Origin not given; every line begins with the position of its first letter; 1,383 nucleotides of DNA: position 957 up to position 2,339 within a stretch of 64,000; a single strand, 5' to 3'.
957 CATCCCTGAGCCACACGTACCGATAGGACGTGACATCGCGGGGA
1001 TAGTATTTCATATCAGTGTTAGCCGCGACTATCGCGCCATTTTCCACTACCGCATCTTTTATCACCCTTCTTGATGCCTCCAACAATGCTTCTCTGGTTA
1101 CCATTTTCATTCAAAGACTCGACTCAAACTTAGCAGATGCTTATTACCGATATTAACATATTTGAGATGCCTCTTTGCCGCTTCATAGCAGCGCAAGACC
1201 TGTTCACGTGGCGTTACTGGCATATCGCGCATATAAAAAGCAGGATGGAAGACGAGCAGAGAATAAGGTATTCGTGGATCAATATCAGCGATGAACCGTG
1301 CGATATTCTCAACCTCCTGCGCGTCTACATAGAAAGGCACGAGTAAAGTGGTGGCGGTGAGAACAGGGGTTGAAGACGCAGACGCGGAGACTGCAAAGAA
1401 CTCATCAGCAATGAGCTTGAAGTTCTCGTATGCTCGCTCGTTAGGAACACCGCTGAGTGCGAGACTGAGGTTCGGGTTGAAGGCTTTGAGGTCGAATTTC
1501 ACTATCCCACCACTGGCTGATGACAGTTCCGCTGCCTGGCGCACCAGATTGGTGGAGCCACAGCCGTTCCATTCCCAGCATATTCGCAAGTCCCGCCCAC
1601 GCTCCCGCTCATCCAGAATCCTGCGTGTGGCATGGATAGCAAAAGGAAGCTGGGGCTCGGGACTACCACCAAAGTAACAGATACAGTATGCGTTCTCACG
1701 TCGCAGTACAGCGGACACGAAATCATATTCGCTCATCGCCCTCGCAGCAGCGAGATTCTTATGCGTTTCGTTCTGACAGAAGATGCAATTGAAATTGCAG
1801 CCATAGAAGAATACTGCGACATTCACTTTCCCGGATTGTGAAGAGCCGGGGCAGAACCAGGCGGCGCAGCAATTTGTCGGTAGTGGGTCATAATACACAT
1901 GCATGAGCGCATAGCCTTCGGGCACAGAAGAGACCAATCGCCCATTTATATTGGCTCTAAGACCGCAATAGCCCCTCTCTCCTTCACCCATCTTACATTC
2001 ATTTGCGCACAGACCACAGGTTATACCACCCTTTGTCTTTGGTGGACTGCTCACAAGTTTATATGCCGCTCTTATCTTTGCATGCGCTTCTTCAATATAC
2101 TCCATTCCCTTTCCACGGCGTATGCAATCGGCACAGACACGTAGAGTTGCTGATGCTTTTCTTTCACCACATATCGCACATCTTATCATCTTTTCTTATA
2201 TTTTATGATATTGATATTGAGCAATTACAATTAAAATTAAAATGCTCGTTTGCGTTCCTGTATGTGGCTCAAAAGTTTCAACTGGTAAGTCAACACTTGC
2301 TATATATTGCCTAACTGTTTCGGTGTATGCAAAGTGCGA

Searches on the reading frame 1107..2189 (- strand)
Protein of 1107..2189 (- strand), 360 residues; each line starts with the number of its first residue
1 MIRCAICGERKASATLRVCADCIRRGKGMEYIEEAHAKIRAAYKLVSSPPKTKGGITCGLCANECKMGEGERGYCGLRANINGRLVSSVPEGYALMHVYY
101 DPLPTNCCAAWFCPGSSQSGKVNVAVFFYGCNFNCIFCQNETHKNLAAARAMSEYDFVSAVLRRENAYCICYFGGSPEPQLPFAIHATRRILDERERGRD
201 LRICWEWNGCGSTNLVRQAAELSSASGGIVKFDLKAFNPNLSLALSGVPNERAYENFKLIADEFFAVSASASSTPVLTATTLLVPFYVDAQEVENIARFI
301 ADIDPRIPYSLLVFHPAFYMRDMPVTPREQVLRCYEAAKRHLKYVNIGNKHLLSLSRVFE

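Call 25: search_protein_families(library=pfam, proteins=[window:1107-2189:-], max_evalue=0.001)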
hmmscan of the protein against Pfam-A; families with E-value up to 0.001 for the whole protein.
window:1107-2189:- (360 aa): 2 families
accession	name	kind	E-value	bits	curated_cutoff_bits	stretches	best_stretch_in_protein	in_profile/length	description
PF04055.27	Radical_SAM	-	6.6e-12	46.4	29.5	1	127-278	3-144/166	Radical SAM superfamily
PF13353.11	Fer4_12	-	0.00028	21.6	22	1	122-219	6-102/137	4Fe-4S single cluster domain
